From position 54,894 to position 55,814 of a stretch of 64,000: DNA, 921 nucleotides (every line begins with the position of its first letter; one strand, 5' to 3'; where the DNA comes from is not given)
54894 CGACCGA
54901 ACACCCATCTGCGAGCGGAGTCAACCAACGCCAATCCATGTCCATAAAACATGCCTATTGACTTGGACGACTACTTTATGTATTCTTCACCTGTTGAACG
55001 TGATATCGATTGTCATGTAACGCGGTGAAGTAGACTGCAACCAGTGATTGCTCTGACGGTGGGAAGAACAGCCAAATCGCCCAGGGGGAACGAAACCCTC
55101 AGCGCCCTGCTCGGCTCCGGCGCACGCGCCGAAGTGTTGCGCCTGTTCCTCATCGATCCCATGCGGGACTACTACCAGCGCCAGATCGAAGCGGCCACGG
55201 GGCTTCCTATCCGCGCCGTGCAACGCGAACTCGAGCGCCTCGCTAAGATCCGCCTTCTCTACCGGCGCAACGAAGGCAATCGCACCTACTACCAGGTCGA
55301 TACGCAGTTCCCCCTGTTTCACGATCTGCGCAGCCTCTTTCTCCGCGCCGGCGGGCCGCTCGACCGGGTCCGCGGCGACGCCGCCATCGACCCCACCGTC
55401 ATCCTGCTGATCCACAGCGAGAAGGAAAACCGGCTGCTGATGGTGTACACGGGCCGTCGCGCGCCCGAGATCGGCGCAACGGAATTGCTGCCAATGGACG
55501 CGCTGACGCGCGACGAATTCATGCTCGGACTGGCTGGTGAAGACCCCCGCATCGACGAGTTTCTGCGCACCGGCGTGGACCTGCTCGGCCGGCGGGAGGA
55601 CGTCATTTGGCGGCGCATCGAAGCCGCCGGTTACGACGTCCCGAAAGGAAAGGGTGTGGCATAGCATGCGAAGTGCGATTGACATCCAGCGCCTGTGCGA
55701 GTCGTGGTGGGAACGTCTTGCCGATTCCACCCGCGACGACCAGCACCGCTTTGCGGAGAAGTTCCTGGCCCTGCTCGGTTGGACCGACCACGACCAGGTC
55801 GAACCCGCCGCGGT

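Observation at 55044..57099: Uncharacterised two-gene module: wHTH regulator plus 477-aa protein of unknown function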

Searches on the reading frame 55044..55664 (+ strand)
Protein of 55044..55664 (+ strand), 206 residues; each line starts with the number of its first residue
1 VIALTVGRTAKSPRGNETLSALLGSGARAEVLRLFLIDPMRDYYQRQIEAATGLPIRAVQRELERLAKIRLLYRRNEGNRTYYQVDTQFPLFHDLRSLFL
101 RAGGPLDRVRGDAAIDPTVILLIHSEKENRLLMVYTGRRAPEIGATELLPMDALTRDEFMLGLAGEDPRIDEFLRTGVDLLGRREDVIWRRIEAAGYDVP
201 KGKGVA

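Call 3: search_protein_families(library=pfam, proteins=[window:55044-55664:+], max_evalue=1)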
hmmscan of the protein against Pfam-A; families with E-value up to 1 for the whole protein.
window:55044-55664:+ (206 aa): 2 families
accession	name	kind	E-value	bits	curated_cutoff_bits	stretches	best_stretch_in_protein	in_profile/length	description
PF25213.1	HVO_A0261_N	-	0.041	14.2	35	1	18-78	3-60/86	HVO_A0261 N-terminal domain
PF24033.1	DUF7342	-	0.042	14.3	31.6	1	53-98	28-73/150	Family of unknown function (DUF7342)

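Call 4: search_protein_families(library=ncbifam, proteins=[window:55044-55664:+], max_evalue=1)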
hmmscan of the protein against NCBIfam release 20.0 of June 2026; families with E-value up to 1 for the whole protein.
window:55044-55664:+ (206 aa): 1 family
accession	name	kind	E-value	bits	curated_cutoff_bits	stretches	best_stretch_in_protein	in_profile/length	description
NF033788.1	HTH_metalloreg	subfamily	0.00031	20.5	55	1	21-87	6-70/77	metalloregulator ArsR/SmtB family transcription factor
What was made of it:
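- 55044..55664 (+): ORF1: an ArsR/SmtB-like winged-helix protein (wHTH about aa 18-110 in 206-aa numbering) plus a conserved C-terminal alpha/beta domain (about aa 117-206) of unassigned fold. The probable true start is GTG 55059 (201 aa). NCBIfam HTH_metalloreg scores E 3e-4, below the curated cut-off (call 4).
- On ArsR/SmtB repressors: NF033788 scores 20.5 bits against a 55-bit cut-off (call 4).
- Closest known: ArsR/SmtB family repressors. Different: The score is below the NCBIfam cut-off (20.5 vs 55 bits; call 4).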

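Call 5: search_protein_families(library=padloc, proteins=[window:55044-55664:+], max_evalue=1)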
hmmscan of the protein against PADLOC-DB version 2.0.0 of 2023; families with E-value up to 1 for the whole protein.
window:55044-55664:+ (206 aa): 7 families
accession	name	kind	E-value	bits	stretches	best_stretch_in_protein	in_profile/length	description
PDLC04368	PDC-M05A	-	4.5e-18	63.8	1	18-110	5-97/201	-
PDLC04372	PDC-M05A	-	4.9e-07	28.2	1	54-109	10-65/167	-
PDLC04369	PDC-M05A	-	5.3e-06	24.2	1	17-110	4-96/201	-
PDLC04370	PDC-M05A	-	1.6e-05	22.8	1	19-107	8-95/194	-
PDLC04371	PDC-M05A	-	0.00047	17.9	1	23-81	28-86/211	-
PDLC01438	Csa3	-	0.00075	17.6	1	19-87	141-203/305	"CAS-I,CAS-II,CAS-III,CAS-IV,CAS-V,CAS-VI; associated_signaling"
PDLC01720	Csa3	-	0.018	13.6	1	46-88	54-91/118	Csa3_1_CAS-I-II-III-IV-V-VI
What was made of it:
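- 55044..55664 (+): PADLOC PDC-M05A scores 4.5e-18 for aa 18-110 only (call 5).
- On PDC-M05 (PADLOC candidate): Only profile positions 5-97 of 201 are matched (call 5).
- Closest known: PADLOC candidate PDC-M05. Same: ORF1's wHTH matches the first 97 of 201 profile positions of PDC-M05A (E 4.5e-18), and the overall length is the same (call 5).
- Closest known: PADLOC candidate PDC-M05. Different: The partner is not a HEPN protein (calls 3, 5).
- ORF1's wHTH resembles that of the defence candidate PDC-M05A (call 5).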

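Call 15: find_homologous_proteins(query=window:55044-55661:+)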
Query window:55044-55661:+ (206 aa): 342 proteins with E <= 0.001 among 1913 candidates; the best 120 are listed.
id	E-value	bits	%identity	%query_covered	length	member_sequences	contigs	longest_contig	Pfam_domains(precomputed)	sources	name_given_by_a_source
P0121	4.3e-120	416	93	100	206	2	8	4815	-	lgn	-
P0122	2.4e-115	401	88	100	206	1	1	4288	-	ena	-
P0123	4.8e-113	393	89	98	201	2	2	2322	-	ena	-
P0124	3.7e-112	391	88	98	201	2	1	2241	-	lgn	-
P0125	5.3e-112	390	87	98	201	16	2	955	-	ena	-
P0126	9.3e-112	389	84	100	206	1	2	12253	-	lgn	-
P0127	1.0e-109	383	87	98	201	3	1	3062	-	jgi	-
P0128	1.1e-107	376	82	100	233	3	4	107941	-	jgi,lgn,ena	-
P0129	1.0e-103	363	81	98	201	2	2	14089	-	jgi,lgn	-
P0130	1.1e-103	363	88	91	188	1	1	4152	-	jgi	jgi:DNA-binding transcriptional ArsR family regulator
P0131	1.4e-101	356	81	98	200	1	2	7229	-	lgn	-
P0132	3.1e-99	348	84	91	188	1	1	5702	-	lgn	-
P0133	3.2e-67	244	62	93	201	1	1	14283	-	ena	-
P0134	6.8e-67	243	61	95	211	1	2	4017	-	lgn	-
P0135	1.7e-66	242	61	92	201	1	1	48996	-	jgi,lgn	-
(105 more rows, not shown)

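Call 34: predict_structure(alignment_id=A2)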
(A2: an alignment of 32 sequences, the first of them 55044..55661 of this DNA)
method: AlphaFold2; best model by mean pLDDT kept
length: 206 residues; sequences in the alignment: 32
mean_pLDDT: 89.6   pTM: 0.81
mean pLDDT of the five models: 89.6, 89.0, 88.8, 88.2, 87.5
residues with pLDDT >= 90: 164; 70-90: 26; 50-70: 4; < 50: 12
segments of 3 or more residues with pLDDT < 50: 1-12
pLDDT, mean of each block of 10 residues (from residue 1): 39 64 88 95 95 96 94 94 95 92 91 95 95 95 84 97 96 97 93 97 91
secondary structure, 60 per line:
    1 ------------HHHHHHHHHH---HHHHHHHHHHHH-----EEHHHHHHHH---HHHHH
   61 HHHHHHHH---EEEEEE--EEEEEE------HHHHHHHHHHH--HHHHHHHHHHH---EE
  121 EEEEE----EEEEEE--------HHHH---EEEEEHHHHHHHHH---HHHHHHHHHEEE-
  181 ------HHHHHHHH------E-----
elements in order: H13-22 H26-37 H45-52 H56-68 E72-77 E80-85 H92-102 H105-115 E119-125 E130-135 H144-147 E151-155 H156-164 H168-176 E177-179 H187-194
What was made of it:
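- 55044..55664 (+): The AF2 model has pLDDT 89.6 (call 34).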

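Call 39: fold_search(model_id=the predicted structure, library=pdb)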
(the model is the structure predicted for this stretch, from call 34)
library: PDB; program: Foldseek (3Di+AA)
matches with E <= 10: 1393; with E <= 0.001: 2
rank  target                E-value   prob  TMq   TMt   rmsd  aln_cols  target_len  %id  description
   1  1smt_A                4.0e-04  1.00  0.32  0.59   4.0        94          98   26  SMTB REPRESSOR FROM SYNECHOCOCCUS PCC7942 (released 1997-12-03)
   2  1r1t_B                6.1e-04  1.00  0.31  0.58   3.8        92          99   25  Crystal structure of the cyanobacterial metallothionein repressor SmtB in the apo-form (released 2004-05-18)
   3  6uvu_A                1.0e-03  1.00  0.39  0.67   3.8       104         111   22  Crystal structure of the AntR antimony-specific transcriptional repressor (released 2020-11-04)
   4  1r23_A                1.1e-03  1.00  0.32  0.57   5.4       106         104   25  Crystal structure of the cyanobacterial metallothionein repressor SmtB in the Zn1-form (one Zn(II) per dimer) (released 2004-05-18)
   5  6uvu_B                1.2e-03  1.00  0.37  0.63   4.6       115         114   22  Crystal structure of the AntR antimony-specific transcriptional repressor (released 2020-11-04)
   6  1smt_B                1.2e-03  1.00  0.32  0.58   3.4        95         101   26  SMTB REPRESSOR FROM SYNECHOCOCCUS PCC7942 (released 1997-12-03)
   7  6o8n_B                2.2e-03  1.00  0.35  0.66   3.5        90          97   20  Crystal Structure of C9S tetrasulfide state of Sulfide-responsive transcriptional repressor (SqrR) from Rhodobacter ca (released 2020-04-01)
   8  3jth_B                2.2e-03  1.00  0.32  0.64   3.9        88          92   19  Crystal structure of a transcriptional regulator HlyU from Vibrio vulnificus CMCP6 (released 2010-03-16)
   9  1r23_B                2.2e-03  1.00  0.32  0.59   3.7        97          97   27  Crystal structure of the cyanobacterial metallothionein repressor SmtB in the Zn1-form (one Zn(II) per dimer) (released 2004-05-18)
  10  6o8k                  2.5e-03  1.00  0.35  0.71   3.2        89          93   19  Crystal Structure of apo and reduced Sulfide-responsive transcriptional repressor (SqrR) from Rhodobacter capsulatus. (released 2020-04-01)
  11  8eju_B                2.5e-03  0.92  0.29  0.24  13.3       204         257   18  The crystal structure of Pseudomonas putida PcaR (released 2024-03-20)
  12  6o8o_D                3.1e-03  1.00  0.36  0.70   2.2        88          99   20  Crystal Structure of C9S disulfide state of Sulfide-responsive transcriptional repressor (SqrR) from Rhodobacter capsu (released 2020-04-01)
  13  1r22_B                3.1e-03  1.00  0.33  0.62   3.2        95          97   24  Crystal structure of the cyanobacterial metallothionein repressor SmtB (C14S/C61S/C121S mutant) in the Zn2alpha5-form (released 2004-05-18)
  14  6j0e_A                3.5e-03  1.00  0.35  0.56   3.0        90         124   21  Structures of two ArsR As(III)-responsive repressors: implications for the mechanism of derepression (released 2019-07-03)
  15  4k2e_A                3.5e-03  1.00  0.34  0.66   3.6        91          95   16  HlyU from Vibrio cholerae N16961 (released 2014-04-30)
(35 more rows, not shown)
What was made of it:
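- On ArsR/SmtB repressors: Foldseek matches SmtB, AntR, SqrR and HlyU at E 4e-4 to 3e-3, prob 1.0 (call 39).
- Closest known: ArsR/SmtB family repressors. Same: ORF1 residues ~18-110 adopt the same winged-helix fold (Foldseek 1smt E 4e-4, prob 1.0; call 39).
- ORF1 wHTH: calls 4, 5, 39.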

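Call 74: search_protein_families(library=phrogs, proteins=[window:55059-55661:+], max_evalue=0.1)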
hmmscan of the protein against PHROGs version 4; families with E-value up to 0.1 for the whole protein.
window:55059-55661:+ (201 aa): 1 family
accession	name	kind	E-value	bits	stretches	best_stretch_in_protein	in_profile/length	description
phrog_142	-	moron, auxiliary metabolic gene and host takeover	0.025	15.7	1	40-83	29-73/116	Ren-like exclusion protein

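Call 84: search_solved_structures(query=A2, max_evalue=10)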
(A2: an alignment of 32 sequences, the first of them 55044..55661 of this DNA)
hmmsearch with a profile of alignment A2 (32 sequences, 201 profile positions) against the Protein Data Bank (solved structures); distinct sequences matched with E-value up to 10: 3.
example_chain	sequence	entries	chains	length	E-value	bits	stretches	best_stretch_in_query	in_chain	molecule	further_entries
2kko_A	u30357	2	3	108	0.082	15.5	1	35-81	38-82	POSSIBLE TRANSCRIPTIONAL REGULATORY PROTEIN (POSSIBLY ARSR-FAMILY) | Possible transcriptional regulatory arsR-family protein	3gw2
3r0a_A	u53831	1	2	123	0.46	13.1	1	16-72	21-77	Putative transcriptional regulator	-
1r1t_A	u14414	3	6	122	0.79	12.3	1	10-84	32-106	Transcriptional repressor smtB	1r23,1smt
